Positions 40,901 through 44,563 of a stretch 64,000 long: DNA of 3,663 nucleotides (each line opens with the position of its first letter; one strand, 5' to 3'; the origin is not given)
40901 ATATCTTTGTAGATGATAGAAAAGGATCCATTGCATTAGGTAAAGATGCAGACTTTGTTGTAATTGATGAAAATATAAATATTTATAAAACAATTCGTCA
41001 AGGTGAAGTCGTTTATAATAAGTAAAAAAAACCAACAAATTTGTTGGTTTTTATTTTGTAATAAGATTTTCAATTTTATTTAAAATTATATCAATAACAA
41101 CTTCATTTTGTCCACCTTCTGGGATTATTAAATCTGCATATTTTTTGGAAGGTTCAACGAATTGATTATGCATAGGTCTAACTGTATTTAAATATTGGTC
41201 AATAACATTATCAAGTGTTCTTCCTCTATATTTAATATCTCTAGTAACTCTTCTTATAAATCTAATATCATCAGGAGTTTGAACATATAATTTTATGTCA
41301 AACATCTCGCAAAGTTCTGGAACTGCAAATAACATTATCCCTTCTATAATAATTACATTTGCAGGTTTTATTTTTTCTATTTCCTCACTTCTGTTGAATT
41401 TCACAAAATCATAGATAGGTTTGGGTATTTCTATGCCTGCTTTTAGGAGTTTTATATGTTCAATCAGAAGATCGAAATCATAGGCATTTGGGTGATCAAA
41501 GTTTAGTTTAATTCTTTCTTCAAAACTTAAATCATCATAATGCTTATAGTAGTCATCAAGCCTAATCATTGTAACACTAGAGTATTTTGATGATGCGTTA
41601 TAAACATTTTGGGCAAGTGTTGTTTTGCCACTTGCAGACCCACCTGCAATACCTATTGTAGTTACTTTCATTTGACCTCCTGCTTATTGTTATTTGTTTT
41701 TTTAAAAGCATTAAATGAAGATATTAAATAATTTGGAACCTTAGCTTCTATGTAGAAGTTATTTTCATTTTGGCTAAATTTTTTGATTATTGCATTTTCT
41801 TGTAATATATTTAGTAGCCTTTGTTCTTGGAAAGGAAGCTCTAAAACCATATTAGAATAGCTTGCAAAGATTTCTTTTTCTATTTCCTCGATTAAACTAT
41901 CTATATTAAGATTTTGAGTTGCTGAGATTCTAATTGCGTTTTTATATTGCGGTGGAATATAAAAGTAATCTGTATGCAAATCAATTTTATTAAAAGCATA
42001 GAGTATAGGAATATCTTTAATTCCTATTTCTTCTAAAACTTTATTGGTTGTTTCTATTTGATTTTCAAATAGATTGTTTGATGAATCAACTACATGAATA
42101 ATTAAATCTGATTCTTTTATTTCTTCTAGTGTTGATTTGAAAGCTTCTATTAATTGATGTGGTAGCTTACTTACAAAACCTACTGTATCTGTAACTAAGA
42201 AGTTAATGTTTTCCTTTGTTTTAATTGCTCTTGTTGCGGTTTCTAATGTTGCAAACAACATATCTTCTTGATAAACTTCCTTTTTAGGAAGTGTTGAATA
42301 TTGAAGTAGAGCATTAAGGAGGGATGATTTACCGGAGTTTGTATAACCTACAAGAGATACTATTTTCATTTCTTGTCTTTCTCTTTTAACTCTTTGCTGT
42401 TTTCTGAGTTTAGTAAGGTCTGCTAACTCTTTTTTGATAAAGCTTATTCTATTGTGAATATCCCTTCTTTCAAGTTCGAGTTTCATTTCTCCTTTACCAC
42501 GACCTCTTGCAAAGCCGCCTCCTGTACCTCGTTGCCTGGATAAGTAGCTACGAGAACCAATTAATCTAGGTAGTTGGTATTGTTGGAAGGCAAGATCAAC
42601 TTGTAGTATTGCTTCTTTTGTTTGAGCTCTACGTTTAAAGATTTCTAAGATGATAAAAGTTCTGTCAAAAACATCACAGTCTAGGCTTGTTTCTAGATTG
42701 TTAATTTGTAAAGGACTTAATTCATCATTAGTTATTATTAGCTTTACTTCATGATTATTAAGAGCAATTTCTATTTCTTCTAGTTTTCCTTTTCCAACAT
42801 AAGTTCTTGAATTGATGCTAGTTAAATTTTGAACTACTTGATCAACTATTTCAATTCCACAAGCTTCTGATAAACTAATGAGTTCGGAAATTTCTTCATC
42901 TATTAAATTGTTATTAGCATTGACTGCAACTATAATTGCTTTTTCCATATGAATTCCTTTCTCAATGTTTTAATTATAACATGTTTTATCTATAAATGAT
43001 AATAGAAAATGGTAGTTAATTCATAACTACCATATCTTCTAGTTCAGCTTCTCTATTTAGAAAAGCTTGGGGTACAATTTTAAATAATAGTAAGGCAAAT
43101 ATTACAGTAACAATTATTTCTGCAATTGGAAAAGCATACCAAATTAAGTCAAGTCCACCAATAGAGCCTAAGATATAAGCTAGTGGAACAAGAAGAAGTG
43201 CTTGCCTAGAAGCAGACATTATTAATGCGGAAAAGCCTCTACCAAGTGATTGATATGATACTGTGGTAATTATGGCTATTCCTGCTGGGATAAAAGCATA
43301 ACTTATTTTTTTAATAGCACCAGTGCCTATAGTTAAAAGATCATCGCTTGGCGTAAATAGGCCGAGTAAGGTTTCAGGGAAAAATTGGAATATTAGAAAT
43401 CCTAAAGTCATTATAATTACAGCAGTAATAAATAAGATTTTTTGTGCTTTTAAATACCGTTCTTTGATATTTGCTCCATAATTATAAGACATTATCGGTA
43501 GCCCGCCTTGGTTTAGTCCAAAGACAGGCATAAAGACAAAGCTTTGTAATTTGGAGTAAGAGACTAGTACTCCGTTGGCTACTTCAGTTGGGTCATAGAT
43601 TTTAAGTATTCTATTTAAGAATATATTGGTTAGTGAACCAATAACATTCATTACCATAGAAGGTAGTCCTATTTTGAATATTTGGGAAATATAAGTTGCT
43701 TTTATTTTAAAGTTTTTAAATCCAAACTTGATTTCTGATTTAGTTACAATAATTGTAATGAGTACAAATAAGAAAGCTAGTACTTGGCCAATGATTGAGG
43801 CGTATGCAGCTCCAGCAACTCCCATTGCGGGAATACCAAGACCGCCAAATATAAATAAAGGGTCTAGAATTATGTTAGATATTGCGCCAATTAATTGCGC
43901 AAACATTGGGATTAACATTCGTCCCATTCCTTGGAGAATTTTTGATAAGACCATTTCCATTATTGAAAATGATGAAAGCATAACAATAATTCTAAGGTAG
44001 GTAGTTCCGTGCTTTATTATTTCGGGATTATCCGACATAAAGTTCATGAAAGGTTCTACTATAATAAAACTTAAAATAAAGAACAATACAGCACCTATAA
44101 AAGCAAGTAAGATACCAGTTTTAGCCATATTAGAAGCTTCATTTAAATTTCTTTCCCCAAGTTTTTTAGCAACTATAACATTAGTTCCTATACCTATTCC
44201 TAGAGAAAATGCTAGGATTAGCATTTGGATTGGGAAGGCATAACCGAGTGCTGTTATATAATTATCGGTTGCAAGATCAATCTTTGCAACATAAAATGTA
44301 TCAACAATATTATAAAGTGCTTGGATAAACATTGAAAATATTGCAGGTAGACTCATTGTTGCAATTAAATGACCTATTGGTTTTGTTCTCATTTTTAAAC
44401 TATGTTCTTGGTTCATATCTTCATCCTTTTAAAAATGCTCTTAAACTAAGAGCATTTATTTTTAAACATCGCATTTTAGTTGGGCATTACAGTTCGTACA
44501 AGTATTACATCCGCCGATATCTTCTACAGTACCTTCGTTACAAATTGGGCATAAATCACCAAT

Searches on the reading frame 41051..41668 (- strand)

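Call 11: search_protein_families(library=pfam, proteins=[window:41051-41668:-], max_evalue=0.00001)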
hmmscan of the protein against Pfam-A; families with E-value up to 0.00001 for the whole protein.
window:41051-41668:- (205 aa): 2 families
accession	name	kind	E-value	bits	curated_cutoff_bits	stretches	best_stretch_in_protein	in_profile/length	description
PF00485.24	PRK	-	2.6e-43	148.6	22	1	5-190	2-195/196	Phosphoribulokinase / Uridine kinase family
PF13238.12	AAA_18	-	5.6e-07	30.5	29.4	1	5-144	1-112/128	AAA domain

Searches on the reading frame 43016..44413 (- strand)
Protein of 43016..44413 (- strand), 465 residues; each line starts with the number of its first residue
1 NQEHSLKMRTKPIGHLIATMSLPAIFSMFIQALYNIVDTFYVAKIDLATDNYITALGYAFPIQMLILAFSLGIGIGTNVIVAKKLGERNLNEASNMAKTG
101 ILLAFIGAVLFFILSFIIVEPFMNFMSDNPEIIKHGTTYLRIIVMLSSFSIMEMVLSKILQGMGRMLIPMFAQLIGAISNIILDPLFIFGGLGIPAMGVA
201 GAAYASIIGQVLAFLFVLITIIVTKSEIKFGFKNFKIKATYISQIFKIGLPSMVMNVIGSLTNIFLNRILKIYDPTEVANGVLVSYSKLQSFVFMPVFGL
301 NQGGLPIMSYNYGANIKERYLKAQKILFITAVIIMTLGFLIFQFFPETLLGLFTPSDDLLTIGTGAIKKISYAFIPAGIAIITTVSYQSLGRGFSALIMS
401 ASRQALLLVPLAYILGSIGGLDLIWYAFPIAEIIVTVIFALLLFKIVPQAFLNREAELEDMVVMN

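Call 11: search_protein_families(library=pfam, proteins=[window:43016-44413:-], max_evalue=0.00001)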
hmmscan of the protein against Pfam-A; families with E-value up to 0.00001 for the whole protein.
window:43016-44413:- (465 aa): 1 family
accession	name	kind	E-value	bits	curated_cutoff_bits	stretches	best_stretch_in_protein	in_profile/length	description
PF01554.23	MatE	-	1.3e-41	142.4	24.9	2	23-186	1-161/161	MatE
